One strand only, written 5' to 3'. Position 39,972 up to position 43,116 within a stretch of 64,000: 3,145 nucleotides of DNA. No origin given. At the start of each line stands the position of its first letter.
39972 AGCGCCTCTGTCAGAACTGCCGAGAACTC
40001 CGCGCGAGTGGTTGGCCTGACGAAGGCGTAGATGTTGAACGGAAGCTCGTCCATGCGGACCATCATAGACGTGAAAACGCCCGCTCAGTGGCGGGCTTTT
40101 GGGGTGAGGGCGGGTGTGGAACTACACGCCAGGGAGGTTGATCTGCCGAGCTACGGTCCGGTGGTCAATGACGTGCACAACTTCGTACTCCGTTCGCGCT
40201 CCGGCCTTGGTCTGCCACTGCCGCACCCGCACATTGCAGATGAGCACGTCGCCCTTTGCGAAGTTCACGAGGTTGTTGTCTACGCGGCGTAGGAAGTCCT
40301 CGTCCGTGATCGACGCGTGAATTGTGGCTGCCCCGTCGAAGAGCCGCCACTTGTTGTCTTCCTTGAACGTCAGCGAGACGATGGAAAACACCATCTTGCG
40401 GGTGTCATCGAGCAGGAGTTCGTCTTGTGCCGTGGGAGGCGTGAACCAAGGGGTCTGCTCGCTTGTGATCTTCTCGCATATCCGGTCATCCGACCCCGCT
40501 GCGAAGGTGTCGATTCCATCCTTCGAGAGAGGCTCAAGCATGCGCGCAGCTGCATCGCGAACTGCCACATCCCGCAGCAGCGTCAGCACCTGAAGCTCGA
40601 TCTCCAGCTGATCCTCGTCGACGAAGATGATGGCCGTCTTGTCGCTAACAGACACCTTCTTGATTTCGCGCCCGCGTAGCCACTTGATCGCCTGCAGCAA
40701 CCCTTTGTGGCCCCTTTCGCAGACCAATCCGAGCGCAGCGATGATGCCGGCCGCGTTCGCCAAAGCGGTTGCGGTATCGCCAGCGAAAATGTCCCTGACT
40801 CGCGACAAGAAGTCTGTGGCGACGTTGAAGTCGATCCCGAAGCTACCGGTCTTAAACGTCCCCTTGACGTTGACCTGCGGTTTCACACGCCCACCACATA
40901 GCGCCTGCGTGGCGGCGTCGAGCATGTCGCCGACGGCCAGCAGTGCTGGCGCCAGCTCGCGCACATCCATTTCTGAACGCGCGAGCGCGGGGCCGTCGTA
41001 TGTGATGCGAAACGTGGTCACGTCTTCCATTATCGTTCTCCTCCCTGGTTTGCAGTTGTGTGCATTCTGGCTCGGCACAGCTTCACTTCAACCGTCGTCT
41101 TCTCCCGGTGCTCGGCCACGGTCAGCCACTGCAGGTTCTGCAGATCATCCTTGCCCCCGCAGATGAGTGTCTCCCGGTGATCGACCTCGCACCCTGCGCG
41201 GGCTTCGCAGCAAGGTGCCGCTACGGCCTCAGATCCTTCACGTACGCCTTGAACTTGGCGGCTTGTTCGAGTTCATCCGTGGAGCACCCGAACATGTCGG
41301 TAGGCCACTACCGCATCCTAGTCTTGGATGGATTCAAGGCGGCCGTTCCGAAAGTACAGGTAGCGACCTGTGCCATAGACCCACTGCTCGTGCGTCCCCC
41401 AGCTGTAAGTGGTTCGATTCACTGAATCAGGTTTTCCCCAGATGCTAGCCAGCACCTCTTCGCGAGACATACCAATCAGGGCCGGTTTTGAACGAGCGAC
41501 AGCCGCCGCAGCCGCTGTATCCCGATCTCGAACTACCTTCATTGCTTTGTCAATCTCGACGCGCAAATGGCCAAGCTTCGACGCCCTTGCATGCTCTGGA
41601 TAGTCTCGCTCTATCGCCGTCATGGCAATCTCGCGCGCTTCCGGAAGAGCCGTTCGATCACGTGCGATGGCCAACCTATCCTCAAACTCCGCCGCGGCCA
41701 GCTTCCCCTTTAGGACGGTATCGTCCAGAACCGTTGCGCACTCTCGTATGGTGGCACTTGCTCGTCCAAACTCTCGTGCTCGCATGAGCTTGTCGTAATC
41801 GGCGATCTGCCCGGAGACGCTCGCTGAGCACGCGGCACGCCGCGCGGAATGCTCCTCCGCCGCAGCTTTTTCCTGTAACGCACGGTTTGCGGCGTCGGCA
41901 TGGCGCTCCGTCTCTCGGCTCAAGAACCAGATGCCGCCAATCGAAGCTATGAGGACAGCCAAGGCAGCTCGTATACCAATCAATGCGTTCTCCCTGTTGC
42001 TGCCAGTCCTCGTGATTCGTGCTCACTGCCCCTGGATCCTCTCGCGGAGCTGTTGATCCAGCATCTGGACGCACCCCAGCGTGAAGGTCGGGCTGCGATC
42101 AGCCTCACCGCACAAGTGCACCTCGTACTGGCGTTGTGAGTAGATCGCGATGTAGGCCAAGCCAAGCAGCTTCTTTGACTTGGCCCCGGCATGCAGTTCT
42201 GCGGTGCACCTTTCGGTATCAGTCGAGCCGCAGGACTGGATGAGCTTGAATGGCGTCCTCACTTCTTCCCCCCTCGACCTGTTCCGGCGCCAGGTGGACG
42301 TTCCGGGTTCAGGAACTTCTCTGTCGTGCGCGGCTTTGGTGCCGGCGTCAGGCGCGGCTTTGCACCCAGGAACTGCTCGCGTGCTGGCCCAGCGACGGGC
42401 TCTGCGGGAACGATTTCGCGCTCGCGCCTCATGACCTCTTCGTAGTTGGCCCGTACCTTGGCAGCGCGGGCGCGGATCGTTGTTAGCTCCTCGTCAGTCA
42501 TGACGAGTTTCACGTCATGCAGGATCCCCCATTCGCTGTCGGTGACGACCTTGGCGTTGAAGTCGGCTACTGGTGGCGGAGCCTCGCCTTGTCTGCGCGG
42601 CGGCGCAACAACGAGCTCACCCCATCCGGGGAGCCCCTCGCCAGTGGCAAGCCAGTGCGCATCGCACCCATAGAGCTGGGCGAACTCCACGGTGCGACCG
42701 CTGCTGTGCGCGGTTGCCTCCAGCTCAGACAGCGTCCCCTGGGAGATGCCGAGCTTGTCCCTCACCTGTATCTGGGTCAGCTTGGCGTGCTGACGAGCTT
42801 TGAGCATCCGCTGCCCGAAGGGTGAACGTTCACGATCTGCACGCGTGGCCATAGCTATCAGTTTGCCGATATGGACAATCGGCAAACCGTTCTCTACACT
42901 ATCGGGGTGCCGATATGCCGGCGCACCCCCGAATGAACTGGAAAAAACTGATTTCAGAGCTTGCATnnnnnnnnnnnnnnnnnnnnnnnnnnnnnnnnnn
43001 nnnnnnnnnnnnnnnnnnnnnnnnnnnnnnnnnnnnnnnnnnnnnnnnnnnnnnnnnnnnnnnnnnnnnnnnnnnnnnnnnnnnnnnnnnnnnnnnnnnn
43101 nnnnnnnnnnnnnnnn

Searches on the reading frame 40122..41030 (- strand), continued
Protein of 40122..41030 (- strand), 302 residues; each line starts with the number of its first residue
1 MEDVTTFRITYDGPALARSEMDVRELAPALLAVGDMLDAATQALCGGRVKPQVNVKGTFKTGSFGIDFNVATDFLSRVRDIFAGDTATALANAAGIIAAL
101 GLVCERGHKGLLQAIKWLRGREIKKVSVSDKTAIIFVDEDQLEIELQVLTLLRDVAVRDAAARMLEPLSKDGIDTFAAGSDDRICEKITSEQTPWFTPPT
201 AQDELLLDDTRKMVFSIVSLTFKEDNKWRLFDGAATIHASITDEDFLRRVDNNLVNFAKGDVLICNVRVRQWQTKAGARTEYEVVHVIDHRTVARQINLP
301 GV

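Call 74: search_dna_similar(query=window:40125-41030:-, collection=plasmids, mode=protein, max_rows=25)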
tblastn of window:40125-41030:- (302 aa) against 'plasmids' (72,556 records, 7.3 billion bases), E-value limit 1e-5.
Records with a match: 6; places in all: 6; records where one place covers at least 80% of the query: 5.
Best place of each record, by identity: <60% 6.
By first word of the organism name: Caballeronia 2; Burkholderia 1; Ewingella 1; Vibrio 1; Cupriavidus 1.
By predicted mobility (MOB-suite, as given by PLSDB): non-mobilizable 2; mobilizable 2; conjugative 2.
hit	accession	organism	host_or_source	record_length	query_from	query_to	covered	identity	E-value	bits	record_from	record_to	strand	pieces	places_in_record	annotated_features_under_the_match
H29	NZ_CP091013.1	Burkholderia cenocepacia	-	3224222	4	302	99%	59.9%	1e-104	342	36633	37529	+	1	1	none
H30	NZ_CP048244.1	Ewingella americana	Flammulina filiformis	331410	3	300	99%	34.7%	1e-42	163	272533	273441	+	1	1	hypothetical protein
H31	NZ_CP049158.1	Caballeronia sp. SBC1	whole organism,soil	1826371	1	291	96%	35.3%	8e-33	135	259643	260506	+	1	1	none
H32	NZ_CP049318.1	Caballeronia sp. SBC2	whole organism,soil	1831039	1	291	96%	35.3%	8e-33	135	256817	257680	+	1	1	none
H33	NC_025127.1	Vibrio sp. 04Ya090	-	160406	9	299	96%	25.3%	1e-12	76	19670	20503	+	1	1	hypothetical protein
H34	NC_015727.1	Cupriavidus necator N-1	soil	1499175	109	291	61%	26.0%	3e-6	56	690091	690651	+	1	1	record has no annotation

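Call 75: get_annotated_region(hit=H30, flank=6000)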
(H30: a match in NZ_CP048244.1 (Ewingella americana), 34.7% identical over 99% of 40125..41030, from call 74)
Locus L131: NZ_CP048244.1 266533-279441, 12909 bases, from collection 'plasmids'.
description: Ewingella americana strain B6-1 plasmid pB61a, complete sequence
organism: Ewingella americana (NCBI taxid 41202)
taxonomy: Bacteria; Pseudomonadota; Gammaproteobacteria; Enterobacterales; Yersiniaceae; Ewingella; Ewingella americana
host: -; source: Flammulina filiformis; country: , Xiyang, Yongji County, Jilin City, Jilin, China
typing (MOB-suite, as given by PLSDB): non-mobilizable
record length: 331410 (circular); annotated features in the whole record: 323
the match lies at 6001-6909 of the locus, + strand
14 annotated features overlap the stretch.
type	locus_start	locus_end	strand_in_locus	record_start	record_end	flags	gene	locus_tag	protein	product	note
CDS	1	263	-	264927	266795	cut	kup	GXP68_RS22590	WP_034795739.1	low affinity potassium transporter Kup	-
CDS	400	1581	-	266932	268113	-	-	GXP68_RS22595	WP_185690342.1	sugar transporter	GO:0055085 - transmembrane transport [Evidence IEA]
CDS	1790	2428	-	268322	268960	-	leuE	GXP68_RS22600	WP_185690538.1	leucine efflux protein LeuE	GO:0006865 - amino acid transport [Evidence IEA]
CDS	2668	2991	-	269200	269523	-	-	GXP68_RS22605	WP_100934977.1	AzlD domain-containing protein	-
CDS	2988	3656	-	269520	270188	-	-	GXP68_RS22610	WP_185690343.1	AzlC family ABC transporter permease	-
CDS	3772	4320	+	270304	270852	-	-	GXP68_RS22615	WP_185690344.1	XRE family transcriptional regulator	GO:0006355 - regulation of DNA-templated transcription [Evidence IEA]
CDS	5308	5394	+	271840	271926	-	-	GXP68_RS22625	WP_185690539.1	DinI-like family protein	-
CDS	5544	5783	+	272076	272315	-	-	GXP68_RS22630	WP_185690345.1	DUF333 domain-containing protein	-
CDS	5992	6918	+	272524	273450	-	-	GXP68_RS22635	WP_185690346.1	hypothetical protein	-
CDS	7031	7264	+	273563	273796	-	-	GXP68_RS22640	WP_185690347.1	hypothetical protein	-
CDS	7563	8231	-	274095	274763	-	-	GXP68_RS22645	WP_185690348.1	hypothetical protein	-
CDS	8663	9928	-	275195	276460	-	-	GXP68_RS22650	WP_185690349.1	Y-family DNA polymerase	-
CDS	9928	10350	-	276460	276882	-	umuD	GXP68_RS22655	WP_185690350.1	translesion error-prone DNA polymerase V autoproteolytic subunit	-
CDS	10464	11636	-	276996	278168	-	-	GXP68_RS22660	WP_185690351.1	tail fiber domain-containing protein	-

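Call 76: get_annotated_region(hit=H33, flank=6000)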
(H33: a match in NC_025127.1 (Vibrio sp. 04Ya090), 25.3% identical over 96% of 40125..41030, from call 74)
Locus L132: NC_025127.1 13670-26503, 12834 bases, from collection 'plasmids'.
description: Vibrio sp. 04Ya090 plasmid pAQU2, complete sequence
organism: Vibrio sp. 04Ya090 (NCBI taxid 397884)
taxonomy: Bacteria; Pseudomonadota; Gammaproteobacteria; Vibrionales; Vibrionaceae; Vibrio; Vibrio sp. 04Ya090
host: -; source: -; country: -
typing (MOB-suite, as given by PLSDB): conjugative; replicon rep_cluster_1134; relaxase MOBH; mating-pair formation MPF_F
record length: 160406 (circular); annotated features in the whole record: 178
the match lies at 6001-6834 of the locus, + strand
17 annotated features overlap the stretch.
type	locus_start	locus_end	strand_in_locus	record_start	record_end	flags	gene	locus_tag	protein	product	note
CDS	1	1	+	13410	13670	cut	-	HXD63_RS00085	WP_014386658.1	hypothetical protein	-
CDS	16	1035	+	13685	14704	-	-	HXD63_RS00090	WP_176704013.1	nuclease-related domain-containing protein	-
CDS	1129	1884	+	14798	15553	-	-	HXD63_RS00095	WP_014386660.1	hypothetical protein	-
CDS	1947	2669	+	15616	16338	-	-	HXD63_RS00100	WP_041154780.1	NYN domain-containing protein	-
CDS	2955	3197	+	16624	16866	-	-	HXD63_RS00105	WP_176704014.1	SEL1-like repeat protein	-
CDS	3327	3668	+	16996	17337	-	-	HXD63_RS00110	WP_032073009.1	tetratricopeptide repeat protein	-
CDS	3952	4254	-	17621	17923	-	-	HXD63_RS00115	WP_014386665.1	hypothetical protein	-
CDS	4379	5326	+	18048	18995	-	-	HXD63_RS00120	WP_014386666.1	IS30 family transposase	-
CDS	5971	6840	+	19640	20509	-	-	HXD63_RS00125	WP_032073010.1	hypothetical protein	-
CDS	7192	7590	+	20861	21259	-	-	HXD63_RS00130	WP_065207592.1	hypothetical protein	-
CDS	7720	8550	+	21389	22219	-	-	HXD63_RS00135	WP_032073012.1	nucleotide-binding protein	-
CDS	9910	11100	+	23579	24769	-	-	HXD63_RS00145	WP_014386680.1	KorB domain-containing protein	-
CDS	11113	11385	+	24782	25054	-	-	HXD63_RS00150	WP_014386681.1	helix-turn-helix domain-containing protein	-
CDS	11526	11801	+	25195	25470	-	-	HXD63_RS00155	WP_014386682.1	hypothetical protein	-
CDS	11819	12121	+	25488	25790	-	-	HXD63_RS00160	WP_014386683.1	hypothetical protein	-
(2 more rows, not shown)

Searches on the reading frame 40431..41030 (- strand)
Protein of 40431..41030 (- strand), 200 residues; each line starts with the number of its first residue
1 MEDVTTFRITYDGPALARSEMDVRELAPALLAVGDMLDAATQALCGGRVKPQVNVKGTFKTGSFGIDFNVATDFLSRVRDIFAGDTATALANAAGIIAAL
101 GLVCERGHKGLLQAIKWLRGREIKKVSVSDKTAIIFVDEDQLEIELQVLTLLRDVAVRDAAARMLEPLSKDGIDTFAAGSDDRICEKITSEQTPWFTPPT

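Call 85: predict_structure(alignment_id=A7)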
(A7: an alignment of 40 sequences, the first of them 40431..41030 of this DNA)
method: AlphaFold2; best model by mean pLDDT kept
length: 200 residues; sequences in the alignment: 40
mean_pLDDT: 84.3   pTM: 0.81
mean pLDDT of the five models: 84.3, 83.0, 82.9, 81.2, 81.2
residues with pLDDT >= 90: 109; 70-90: 59; 50-70: 21; < 50: 11
segments of 3 or more residues with pLDDT < 50: 76-84
pLDDT, mean of each block of 10 residues (from residue 1): 73 85 86 93 84 72 72 53 52 85 86 95 95 96 96 96 95 92 90 90
secondary structure, 60 per line:
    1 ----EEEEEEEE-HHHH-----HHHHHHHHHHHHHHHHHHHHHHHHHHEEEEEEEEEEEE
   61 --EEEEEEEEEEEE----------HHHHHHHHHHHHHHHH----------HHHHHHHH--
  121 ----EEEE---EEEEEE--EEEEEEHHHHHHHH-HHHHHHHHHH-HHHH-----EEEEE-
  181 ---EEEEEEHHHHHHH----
elements in order: E5-12 H14-17 H23-48 E49-60 E63-74 H85-100 H111-118 E125-128 E132-137 E140-145 H146-153 H155-164 H166-169 E175-179 E184-189 H190-196

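Call 87: fold_search(model_id=the predicted structure, library=pdb)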
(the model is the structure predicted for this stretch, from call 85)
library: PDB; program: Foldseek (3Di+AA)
matches with E <= 10: 629; with E <= 0.001: 0
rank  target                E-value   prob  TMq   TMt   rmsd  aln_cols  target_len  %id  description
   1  8ie2_E                1.1e-02  0.72  0.26  0.09  19.7       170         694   11  Crystal structure of Lactiplantibacillus plantarum GlyRS (released 2023-06-07)
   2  6nuk_A                1.9e-02  0.75  0.20  0.33   8.4        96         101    9  De novo designed protein Ferredog-Diesel (released 2019-06-12)
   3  2ekn_B                2.2e-02  0.84  0.25  0.33  11.2       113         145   13  Structure of PH1811 protein from Pyrococcus horikoshii (released 2008-04-01)
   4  7xof_B                2.9e-02  0.47  0.15  0.06   8.2        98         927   14  Crystal structure of Oryza sativa plastid glycyl-tRNA synthetase (released 2023-05-24)
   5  2ekn_A                3.1e-02  0.90  0.27  0.35  10.1       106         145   12  Structure of PH1811 protein from Pyrococcus horikoshii (released 2008-04-01)
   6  5c2u_A                4.7e-02  0.35  0.22  0.31  11.3       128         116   16  Ferredoxin-like domain of nucleoporin Nup54 bound to a nanobody (released 2015-08-26)
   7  5ijn_MODEL_1_F        5.9e-02  0.18  0.20  0.14  17.4       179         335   14  Composite structure of the inner ring of the human nuclear pore complex (32 copies of Nup205) (released 2016-04-27)
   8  3ueb_C                6.3e-02  0.75  0.24  0.40   7.2        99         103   15  Crystal structure of TON_0450 from Thermococcus onnurineus NA1 (released 2012-10-10)
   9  3ueb_B                7.0e-02  0.54  0.23  0.37   7.6       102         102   15  Crystal structure of TON_0450 from Thermococcus onnurineus NA1 (released 2012-10-10)
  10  2ohd_D                8.4e-02  0.44  0.24  0.31   9.2       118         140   13  Crystal structure of hypothetical molybdenum cofactor biosynthesis protein C from Sulfolobus tokodaii (released 2007-11-27)
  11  6nuk_B                8.9e-02  0.33  0.19  0.30   8.6        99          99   11  De novo designed protein Ferredog-Diesel (released 2019-06-12)
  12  6dio_C                1.0e-01  0.16  0.17  0.10  10.1       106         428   14  Structure of class II HMG-CoA reductase from Delftia acidovorans with NAD bound (released 2018-09-26)
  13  7m1z_B                1.1e-01  0.47  0.21  0.12   7.1       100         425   14  Targeting Enterococcus faecalis HMG-CoA reductase with a novel non-statin inhibitor (released 2022-09-21)
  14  2ohd_C                1.1e-01  0.30  0.22  0.29  10.7       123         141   13  Crystal structure of hypothetical molybdenum cofactor biosynthesis protein C from Sulfolobus tokodaii (released 2007-11-27)
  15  3n5f_A                1.1e-01  0.18  0.25  0.15  22.2       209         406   10  Crystal Structure of L-N-carbamoylase from Geobacillus stearothermophilus CECT43 (released 2011-05-25)
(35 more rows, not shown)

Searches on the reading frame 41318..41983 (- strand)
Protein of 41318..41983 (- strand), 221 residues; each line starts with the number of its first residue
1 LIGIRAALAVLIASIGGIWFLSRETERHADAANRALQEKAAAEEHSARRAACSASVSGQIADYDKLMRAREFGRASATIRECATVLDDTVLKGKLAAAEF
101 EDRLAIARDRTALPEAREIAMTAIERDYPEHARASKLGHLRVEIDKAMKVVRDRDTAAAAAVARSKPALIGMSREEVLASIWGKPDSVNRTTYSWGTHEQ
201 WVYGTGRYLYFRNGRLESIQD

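Call 5: search_protein_families(library=pfam, proteins=[window:41318-41983:-], max_evalue=0.1)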
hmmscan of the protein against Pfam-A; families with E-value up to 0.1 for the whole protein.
window:41318-41983:- (221 aa): 0 families

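Call 6: search_protein_families(library=padloc, proteins=[window:41318-41983:-], max_evalue=0.1)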
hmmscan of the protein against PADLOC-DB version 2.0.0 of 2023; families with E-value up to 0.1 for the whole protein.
window:41318-41983:- (221 aa): 0 families

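Call 7: search_protein_families(library=phrogs, proteins=[window:41318-41983:-], max_evalue=0.1)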
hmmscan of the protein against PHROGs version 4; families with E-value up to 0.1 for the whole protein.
window:41318-41983:- (221 aa): 1 family
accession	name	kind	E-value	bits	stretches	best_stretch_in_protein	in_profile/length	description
phrog_11546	-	unknown function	2.3e-14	54.4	1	162-221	225-286/286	-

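Call 53: search_protein_families(library=ncbifam, proteins=[window:41318-41983:-], max_evalue=0.1)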
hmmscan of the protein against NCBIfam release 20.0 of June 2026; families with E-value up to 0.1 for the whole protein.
window:41318-41983:- (221 aa): 0 families

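Call 72: search_dna_similar(query=window:41318-41983:-, collection=phages, mode=protein, max_evalue=0.001, max_rows=15)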
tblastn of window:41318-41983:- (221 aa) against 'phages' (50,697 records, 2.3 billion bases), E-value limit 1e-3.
Records with a match: 1; places in all: 1; records where one place covers at least 80% of the query: 0.
Best place of each record, by identity: <60% 1.
By first word of the organism name: Clostridium 1.
By host as written in the record: [Clostridium] innocuum 1.
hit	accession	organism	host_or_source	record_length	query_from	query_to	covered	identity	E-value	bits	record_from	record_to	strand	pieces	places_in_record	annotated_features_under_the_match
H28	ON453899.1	Clostridium phage Amboise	[Clostridium] innocuum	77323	167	220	24%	53.7%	6e-12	70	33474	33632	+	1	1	hypothetical protein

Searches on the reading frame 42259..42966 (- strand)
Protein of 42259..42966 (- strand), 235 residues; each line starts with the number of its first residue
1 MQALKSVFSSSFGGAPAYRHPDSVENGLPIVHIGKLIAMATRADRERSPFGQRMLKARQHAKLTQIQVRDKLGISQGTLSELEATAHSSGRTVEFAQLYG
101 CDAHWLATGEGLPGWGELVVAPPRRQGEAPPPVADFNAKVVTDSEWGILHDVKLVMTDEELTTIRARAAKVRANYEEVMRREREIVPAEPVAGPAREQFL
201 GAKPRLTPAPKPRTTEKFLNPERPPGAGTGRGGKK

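Call 53: search_protein_families(library=ncbifam, proteins=[window:42259-42966:-], max_evalue=0.1)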
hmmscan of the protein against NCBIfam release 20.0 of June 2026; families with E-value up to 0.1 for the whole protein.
window:42259-42966:- (235 aa): 8 families
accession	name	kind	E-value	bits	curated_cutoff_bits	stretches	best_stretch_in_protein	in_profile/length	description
TIGR03070.1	couple_hipB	subfamily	0.0001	22.2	71.65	1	50-84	3-37/58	type II toxin-antitoxin system Y4mF family antitoxin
NF007257.0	PRK09706.1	subfamily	0.0011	18.8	101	1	49-109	5-67/135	transcriptional repressor DicA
NF007271.0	PRK09726.1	equivalog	0.0077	16.2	79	1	55-89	18-52/88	type II toxin-antitoxin system antitoxin HipB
NF041951.1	phage_RstR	subfamily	0.017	15.4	80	1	50-85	3-38/108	RstR family transcriptional repressor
NF006071.0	PRK08215.1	equivalog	0.03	13.9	372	1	52-87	215-250/258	RNA polymerase sporulation sigma factor SigG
TIGR02850.1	spore_sigG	equivalog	0.051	13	457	1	52-87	212-247/254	RNA polymerase sporulation sigma factor SigG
NF006158.0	PRK08301.1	equivalog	0.058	12.8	339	1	37-84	181-227/241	RNA polymerase sporulation sigma factor SigE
TIGR02980.1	SigBFG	subfamily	0.067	12.9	234.35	1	52-86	184-218/227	SigB/SigF/SigG family RNA polymerase sigma factor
